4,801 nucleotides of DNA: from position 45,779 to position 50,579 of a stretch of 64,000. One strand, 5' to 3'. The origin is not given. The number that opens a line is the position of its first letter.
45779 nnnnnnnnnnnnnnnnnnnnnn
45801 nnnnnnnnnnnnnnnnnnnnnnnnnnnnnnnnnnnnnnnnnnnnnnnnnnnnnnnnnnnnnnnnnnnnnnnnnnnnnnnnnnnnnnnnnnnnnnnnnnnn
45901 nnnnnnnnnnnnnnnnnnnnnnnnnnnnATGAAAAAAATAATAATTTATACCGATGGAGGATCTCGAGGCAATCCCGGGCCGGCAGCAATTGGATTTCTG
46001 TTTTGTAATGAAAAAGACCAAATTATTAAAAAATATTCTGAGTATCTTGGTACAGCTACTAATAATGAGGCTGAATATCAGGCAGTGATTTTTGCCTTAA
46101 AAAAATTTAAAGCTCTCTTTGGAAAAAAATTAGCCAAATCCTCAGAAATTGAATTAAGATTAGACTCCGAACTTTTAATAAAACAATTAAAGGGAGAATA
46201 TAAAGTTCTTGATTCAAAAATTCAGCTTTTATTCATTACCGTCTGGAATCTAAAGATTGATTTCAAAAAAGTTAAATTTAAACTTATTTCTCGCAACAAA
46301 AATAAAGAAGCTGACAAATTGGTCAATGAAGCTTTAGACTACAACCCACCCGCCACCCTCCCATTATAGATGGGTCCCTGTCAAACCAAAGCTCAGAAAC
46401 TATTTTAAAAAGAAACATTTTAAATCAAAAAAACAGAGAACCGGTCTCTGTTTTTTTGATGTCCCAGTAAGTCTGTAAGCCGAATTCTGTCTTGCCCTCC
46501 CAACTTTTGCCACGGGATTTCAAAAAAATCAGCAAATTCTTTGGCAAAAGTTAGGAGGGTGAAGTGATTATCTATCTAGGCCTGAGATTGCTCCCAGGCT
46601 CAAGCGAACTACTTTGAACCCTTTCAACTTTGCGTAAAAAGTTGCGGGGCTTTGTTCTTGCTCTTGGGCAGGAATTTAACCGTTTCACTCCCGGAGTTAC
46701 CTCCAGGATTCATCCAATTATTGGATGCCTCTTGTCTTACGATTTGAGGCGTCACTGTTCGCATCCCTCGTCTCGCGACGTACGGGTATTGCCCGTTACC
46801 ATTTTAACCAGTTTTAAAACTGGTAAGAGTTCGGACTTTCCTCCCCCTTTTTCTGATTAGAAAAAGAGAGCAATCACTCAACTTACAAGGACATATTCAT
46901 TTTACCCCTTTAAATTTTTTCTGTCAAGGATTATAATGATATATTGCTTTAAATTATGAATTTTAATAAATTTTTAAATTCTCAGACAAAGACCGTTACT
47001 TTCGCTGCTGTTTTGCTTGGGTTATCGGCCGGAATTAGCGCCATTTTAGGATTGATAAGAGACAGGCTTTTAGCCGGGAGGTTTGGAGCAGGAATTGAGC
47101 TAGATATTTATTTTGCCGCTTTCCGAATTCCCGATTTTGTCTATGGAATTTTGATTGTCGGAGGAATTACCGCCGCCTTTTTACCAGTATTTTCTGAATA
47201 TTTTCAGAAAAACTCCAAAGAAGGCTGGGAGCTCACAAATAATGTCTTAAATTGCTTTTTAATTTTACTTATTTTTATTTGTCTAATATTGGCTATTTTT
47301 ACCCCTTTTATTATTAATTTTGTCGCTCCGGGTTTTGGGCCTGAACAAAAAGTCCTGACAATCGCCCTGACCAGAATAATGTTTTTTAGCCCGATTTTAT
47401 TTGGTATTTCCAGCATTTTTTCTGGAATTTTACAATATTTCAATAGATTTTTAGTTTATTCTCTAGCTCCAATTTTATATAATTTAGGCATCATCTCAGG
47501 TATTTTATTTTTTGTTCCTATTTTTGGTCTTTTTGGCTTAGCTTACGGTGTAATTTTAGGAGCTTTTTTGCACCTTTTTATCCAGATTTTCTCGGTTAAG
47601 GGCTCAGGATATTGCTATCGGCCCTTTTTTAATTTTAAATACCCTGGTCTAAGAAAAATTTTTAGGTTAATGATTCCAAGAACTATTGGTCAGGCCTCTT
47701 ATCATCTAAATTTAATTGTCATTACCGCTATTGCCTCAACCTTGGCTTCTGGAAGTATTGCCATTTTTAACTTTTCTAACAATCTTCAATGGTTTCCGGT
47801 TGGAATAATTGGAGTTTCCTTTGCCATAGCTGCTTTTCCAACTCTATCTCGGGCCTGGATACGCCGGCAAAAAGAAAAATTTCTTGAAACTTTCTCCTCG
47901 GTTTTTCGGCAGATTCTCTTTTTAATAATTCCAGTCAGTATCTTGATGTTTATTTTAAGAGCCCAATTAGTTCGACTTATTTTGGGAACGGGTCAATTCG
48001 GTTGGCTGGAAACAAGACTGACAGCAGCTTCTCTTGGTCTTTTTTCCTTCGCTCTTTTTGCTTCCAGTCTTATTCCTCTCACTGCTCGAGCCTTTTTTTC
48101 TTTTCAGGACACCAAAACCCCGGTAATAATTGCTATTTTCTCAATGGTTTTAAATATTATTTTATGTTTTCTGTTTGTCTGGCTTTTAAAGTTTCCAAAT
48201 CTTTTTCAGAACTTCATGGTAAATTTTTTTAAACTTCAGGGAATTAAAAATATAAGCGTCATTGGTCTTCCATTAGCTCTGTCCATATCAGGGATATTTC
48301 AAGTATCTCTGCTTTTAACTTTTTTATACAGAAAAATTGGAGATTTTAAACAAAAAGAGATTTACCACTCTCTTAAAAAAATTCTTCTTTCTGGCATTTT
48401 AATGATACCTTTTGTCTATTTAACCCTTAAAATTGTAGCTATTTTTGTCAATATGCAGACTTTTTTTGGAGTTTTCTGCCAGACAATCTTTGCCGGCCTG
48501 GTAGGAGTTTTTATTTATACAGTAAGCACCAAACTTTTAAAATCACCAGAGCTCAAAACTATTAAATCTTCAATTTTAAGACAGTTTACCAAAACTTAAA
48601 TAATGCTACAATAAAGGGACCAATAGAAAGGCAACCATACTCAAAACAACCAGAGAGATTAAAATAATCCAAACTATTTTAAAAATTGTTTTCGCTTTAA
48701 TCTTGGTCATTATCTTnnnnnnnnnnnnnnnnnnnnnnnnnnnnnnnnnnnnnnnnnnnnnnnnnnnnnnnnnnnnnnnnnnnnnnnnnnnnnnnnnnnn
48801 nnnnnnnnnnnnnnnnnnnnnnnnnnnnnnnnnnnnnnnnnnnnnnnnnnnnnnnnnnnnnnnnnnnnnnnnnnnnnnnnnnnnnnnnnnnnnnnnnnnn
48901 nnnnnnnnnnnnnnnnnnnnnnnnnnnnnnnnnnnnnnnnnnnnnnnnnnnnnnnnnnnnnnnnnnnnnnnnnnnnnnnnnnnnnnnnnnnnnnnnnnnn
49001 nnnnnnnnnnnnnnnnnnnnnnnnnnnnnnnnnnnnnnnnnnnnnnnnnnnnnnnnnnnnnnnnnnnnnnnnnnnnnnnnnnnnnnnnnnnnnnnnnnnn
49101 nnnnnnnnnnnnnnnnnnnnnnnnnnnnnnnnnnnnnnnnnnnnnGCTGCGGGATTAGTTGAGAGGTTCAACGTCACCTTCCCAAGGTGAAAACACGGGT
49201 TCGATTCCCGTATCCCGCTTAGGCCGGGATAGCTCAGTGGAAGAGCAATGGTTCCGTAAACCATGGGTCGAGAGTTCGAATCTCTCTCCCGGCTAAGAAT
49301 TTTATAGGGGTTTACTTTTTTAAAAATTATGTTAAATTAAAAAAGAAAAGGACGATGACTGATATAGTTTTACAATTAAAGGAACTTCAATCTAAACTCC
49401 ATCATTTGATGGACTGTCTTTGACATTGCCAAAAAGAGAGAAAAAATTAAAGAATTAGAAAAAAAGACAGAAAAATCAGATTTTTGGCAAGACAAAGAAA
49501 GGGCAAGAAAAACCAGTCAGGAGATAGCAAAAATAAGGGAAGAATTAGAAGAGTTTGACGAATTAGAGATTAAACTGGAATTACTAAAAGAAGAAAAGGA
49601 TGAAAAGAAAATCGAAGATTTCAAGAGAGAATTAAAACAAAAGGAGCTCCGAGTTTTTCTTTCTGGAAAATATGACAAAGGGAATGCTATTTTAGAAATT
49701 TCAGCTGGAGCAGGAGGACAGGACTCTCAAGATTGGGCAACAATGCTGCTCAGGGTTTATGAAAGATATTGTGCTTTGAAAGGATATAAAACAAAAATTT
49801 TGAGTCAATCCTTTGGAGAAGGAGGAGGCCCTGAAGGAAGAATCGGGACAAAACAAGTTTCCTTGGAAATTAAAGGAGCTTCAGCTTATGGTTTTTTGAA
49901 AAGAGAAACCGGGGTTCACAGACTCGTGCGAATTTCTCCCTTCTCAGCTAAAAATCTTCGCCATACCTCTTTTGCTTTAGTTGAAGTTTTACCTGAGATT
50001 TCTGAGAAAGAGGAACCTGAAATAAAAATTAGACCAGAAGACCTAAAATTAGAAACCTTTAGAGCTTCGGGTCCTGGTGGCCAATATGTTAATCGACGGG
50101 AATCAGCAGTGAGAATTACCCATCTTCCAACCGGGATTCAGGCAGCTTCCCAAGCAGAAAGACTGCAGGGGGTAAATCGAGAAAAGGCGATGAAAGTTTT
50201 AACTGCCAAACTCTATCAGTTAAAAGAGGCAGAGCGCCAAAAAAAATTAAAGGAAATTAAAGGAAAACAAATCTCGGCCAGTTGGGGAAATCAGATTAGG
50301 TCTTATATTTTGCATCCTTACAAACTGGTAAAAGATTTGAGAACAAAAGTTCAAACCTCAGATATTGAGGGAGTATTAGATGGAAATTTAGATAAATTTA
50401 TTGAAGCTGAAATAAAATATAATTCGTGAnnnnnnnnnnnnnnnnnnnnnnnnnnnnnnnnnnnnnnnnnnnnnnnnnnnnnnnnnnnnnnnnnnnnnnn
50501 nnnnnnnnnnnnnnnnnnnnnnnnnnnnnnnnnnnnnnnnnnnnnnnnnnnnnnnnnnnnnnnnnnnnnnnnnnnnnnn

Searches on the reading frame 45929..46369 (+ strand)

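Call 53: search_protein_families(library=pfam, max_evalue=0.0001, proteins=[window:45929-46369:+])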
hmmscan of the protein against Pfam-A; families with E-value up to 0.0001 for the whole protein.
window:45929-46369:+ (146 aa): 2 families
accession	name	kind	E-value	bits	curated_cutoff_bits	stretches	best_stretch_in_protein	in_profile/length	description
PF13456.12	RVT_3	-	4.6e-18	65.7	21.6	1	8-135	2-123/123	Reverse transcriptase-like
PF00075.30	RNase_H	-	6.1e-13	49.6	25.8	1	2-135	2-139/141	RNase H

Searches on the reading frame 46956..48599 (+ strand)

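Call 53: search_protein_families(library=pfam, max_evalue=0.0001, proteins=[window:46956-48599:+])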
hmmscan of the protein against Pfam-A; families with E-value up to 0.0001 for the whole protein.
window:46956-48599:+ (547 aa): 3 families
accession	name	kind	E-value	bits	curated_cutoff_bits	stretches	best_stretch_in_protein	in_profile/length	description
PF03023.19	MurJ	-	6.4e-88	295.8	27.4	1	40-502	2-445/451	Lipid II flippase MurJ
PF13440.11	Polysacc_synt_3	-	2.5e-10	40.5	23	1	99-345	49-286/293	Polysaccharide biosynthesis protein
PF01554.23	MatE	-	6.8e-09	36.1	24.9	1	246-406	6-161/161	MatE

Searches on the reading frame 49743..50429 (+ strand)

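Call 53: search_protein_families(library=pfam, max_evalue=0.0001, proteins=[window:49743-50429:+])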
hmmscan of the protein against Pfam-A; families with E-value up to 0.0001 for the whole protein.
window:49743-50429:+ (228 aa): 2 families
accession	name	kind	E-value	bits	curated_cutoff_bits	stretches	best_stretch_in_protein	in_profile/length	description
PF00472.26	RF-1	-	3e-35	121.1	35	1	91-200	2-116/116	RF-1 domain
PF03462.23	PCRF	-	9.8e-22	78.1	24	1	1-80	121-194/194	PCRF domain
